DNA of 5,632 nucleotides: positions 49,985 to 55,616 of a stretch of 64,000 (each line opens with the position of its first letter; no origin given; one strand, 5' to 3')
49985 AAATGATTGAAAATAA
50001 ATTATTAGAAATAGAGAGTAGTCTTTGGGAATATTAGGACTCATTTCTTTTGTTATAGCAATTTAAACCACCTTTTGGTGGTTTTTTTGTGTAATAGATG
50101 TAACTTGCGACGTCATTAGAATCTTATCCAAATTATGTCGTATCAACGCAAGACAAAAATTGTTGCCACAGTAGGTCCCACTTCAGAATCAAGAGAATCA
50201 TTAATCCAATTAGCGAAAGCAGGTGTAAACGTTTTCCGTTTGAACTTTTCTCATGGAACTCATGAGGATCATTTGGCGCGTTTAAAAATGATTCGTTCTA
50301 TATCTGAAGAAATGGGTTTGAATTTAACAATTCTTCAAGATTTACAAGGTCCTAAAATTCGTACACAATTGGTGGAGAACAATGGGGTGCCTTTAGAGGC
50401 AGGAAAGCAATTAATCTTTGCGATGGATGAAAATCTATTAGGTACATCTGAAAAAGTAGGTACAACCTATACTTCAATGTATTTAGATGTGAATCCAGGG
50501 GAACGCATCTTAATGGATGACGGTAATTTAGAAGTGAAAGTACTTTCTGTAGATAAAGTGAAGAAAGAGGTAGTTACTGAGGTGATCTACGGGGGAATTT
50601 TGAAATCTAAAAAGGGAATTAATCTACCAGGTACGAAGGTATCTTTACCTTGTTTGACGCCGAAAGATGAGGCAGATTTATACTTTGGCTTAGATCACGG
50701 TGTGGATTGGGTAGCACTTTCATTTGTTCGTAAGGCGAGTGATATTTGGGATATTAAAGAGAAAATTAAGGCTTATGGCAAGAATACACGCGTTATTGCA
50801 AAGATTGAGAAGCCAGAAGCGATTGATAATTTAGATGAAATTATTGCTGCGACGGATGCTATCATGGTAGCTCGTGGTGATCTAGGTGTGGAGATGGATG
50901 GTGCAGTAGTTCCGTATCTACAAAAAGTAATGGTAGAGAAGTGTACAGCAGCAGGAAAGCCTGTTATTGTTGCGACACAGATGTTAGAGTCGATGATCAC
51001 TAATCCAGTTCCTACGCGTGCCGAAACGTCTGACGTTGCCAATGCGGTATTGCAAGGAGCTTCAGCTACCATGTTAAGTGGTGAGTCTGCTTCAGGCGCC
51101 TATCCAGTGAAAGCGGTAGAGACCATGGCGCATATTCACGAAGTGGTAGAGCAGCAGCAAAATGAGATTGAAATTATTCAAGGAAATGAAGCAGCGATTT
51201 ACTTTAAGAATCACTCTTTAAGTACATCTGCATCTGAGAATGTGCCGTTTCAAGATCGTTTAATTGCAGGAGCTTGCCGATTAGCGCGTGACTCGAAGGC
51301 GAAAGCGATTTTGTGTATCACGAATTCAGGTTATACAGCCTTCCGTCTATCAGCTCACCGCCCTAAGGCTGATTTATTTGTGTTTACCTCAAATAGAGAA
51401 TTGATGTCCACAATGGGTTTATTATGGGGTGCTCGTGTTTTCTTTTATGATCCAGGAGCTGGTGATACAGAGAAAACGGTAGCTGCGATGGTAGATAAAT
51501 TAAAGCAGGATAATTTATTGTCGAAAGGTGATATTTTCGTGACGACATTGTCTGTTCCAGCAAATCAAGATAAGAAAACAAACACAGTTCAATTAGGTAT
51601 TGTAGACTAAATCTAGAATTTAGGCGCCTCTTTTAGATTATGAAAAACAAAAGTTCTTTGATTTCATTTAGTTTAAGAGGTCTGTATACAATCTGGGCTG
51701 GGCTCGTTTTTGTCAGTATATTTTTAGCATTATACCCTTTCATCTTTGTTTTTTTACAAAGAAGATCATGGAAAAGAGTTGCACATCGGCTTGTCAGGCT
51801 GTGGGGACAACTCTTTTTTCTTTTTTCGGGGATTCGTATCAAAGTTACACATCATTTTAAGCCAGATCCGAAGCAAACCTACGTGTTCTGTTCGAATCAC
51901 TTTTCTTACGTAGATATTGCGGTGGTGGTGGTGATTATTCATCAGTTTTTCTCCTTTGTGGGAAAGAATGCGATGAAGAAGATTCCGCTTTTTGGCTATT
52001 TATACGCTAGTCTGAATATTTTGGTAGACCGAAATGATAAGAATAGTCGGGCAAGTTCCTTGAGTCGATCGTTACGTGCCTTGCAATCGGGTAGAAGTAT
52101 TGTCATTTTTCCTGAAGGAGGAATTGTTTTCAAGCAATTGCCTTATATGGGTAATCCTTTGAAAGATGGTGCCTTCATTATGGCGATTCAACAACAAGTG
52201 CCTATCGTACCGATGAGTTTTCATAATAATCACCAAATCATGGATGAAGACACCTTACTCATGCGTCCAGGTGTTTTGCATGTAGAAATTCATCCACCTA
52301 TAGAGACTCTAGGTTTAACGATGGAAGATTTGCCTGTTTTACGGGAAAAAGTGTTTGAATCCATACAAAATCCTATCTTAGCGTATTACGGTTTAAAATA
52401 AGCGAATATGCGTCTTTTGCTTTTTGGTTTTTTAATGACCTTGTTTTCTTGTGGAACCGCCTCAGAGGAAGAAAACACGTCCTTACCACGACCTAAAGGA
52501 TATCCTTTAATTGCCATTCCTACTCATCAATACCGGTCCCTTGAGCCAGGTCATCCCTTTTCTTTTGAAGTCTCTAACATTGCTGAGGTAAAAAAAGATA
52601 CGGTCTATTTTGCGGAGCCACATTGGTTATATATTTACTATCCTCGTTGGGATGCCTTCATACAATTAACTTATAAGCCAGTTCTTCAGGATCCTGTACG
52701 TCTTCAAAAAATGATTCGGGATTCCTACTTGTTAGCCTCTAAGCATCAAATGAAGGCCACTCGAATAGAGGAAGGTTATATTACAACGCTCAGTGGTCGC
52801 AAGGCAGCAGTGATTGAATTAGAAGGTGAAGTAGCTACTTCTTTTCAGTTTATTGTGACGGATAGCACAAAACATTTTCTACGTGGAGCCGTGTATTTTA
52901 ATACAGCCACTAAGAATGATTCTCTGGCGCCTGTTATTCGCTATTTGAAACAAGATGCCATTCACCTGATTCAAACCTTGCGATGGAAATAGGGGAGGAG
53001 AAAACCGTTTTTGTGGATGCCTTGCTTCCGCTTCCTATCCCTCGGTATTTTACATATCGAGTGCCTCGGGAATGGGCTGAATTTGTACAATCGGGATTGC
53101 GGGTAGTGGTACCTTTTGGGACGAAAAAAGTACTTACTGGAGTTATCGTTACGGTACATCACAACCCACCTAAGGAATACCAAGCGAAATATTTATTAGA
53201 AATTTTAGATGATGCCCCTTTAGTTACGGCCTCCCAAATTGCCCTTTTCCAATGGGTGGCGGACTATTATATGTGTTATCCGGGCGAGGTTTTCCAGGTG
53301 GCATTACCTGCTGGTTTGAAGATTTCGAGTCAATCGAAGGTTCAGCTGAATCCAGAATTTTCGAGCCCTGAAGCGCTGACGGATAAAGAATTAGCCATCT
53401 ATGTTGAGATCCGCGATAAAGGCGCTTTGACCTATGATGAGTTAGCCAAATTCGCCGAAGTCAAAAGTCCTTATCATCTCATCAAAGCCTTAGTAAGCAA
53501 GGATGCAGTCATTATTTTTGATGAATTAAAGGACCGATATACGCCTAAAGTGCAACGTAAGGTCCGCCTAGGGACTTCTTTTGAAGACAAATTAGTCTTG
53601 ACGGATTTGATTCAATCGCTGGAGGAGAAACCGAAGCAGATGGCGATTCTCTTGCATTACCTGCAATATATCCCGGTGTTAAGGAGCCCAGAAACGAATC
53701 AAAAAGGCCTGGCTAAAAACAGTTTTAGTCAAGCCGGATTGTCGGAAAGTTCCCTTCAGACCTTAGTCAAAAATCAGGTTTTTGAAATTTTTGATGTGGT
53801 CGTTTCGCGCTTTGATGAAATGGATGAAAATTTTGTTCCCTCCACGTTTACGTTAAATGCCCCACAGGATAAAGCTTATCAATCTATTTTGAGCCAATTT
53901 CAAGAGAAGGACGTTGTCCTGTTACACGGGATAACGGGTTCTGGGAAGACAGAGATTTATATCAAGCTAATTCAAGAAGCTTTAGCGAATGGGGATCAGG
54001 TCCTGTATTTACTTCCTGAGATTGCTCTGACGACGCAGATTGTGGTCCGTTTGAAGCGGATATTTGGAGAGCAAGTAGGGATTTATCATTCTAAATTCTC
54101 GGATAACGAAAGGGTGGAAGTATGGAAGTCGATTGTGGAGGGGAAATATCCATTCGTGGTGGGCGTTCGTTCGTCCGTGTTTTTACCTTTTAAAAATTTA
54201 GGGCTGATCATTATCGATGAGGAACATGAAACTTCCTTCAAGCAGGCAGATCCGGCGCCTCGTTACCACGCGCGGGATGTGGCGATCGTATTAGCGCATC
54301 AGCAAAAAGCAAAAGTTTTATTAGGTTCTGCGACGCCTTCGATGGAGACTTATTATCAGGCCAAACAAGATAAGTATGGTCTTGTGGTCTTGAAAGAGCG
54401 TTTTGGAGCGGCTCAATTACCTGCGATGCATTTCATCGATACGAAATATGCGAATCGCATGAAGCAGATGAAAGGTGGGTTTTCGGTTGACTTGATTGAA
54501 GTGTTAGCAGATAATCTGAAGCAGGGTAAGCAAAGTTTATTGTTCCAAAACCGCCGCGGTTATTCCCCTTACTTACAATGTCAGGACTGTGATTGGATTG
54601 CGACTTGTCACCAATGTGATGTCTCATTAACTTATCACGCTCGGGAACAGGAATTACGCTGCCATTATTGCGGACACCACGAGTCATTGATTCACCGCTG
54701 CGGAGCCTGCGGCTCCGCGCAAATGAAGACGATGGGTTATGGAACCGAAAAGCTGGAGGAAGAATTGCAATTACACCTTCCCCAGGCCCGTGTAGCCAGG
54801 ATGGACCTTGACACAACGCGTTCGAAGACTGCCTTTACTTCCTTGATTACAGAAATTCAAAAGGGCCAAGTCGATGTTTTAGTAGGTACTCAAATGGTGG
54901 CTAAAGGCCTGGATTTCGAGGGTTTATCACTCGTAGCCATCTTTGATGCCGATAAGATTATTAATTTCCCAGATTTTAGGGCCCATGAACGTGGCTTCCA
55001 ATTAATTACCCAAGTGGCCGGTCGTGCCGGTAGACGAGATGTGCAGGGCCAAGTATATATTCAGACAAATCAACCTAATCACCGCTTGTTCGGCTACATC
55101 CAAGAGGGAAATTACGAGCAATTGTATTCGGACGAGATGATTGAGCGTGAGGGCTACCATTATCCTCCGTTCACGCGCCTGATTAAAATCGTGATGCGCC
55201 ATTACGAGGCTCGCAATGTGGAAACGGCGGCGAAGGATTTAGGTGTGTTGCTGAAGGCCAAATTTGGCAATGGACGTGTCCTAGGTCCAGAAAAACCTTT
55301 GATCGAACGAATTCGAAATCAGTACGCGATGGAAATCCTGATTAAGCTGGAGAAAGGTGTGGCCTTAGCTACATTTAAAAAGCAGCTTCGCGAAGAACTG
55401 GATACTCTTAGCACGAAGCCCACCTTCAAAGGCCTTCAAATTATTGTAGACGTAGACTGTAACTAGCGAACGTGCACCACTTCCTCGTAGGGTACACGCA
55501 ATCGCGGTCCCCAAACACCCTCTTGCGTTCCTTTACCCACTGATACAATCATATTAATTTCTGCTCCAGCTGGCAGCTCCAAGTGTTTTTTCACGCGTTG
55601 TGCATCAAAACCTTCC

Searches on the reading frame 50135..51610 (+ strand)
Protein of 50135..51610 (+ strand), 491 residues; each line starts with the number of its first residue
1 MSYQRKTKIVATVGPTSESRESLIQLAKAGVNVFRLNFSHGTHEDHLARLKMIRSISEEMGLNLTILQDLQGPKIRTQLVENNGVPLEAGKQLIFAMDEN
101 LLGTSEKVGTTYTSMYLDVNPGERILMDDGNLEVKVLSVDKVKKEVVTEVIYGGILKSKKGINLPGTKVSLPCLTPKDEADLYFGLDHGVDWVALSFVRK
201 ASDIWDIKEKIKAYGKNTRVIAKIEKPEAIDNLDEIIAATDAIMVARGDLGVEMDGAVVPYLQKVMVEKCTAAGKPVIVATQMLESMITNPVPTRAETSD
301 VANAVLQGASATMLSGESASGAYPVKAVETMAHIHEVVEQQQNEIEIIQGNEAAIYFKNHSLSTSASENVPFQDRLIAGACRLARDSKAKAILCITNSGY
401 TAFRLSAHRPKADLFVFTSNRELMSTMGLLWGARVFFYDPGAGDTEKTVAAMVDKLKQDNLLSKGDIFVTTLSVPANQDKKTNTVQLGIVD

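Call 12: search_protein_families(library=ncbifam, proteins=[window:50135-51610:+], max_evalue=0.001)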
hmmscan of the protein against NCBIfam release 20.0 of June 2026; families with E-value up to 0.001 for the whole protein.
window:50135-51610:+ (491 aa): 7 families
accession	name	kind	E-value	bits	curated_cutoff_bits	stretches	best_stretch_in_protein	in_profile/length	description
NF004978.0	PRK06354.1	subfamily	4.9e-160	533.8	462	1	3-490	6-478/590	pyruvate kinase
TIGR01064.1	pyruv_kin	equivalog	3.7e-159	530.2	306.4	1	5-488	1-474/476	pyruvate kinase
NF004491.0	PRK05826.1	subfamily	8.7e-157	522.4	432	1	3-488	3-473/477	pyruvate kinase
NF004886.0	PRK06247.1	subfamily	9.4e-146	486.2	623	1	1-488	1-468/476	pyruvate kinase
NF006664.0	PRK09206.1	equivalog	5.4e-125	417.6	686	1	5-486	2-466/470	pyruvate kinase PykF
NF005234.0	PRK06739.1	equivalog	1.4e-93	313.7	564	1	10-344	6-334/352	pyruvate kinase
NF011314.0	PRK14725.1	equivalog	6.7e-59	199.8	642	2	97-344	345-599/614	pyruvate kinase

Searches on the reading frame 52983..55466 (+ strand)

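Call 79: search_protein_families(library=ncbifam, proteins=[window:52983-55466:+], max_evalue=0.00001)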
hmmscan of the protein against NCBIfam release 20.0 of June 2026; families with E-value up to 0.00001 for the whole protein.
window:52983-55466:+ (827 aa): 27 families (the best 25 are shown)
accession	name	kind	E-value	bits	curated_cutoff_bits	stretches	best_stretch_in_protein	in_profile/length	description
NF004066.1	PRK05580.1-3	equivalog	7.4e-228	758.7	813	1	17-825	10-784/788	primosomal protein N'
NF004067.0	PRK05580.1-4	equivalog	8.1e-187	622.9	763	2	240-825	155-732/737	primosomal protein N'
TIGR00595.1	priA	equivalog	3.6e-180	599.9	230.35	1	313-825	1-507/509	replication restart helicase PriA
NF004070.0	PRK05580.2-2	equivalog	1e-175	585.9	921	2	239-825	146-724/729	primosomal protein N'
NF004065.0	PRK05580.1-1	equivalog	1.2e-169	565.9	858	2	239-825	145-727/731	primosomal protein N'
NF004068.0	PRK05580.1-5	equivalog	4.8e-166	554.1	1249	1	20-824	17-789/795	primosomal protein N'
NF004071.0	PRK05580.2-3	equivalog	1.4e-142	476.2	1105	2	249-805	161-715/735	primosomal protein N'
NF004069.0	PRK05580.2-1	equivalog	5e-141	471.1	767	1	266-806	87-601/612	primosomal protein N'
NF004072.0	PRK05580.2-4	equivalog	2.3e-140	468.9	1030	1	291-823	122-643/648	primosomal protein N'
NF011453.0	PRK14873.1-3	equivalog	6.1e-44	150.2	812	2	326-770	188-602/653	primosome assembly protein PriA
NF011452.0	PRK14873.1-2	equivalog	1.1e-37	129.6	980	1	329-734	218-612/708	primosomal protein N'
NF011455.0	PRK14873.1-5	equivalog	1.4e-35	122.8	969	1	328-733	180-581/675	primosomal protein N'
NF011454.0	PRK14873.1-4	equivalog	6.4e-34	117.3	951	1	332-610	167-448/651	primosomal protein N'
TIGR00580.2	mfd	equivalog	1.2e-16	60.4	800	1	288-417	431-567/907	transcription-repair coupling factor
NF003673.1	PRK05298.1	equivalog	1.9e-16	59.6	743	1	588-738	452-594/653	excinuclease ABC subunit UvrB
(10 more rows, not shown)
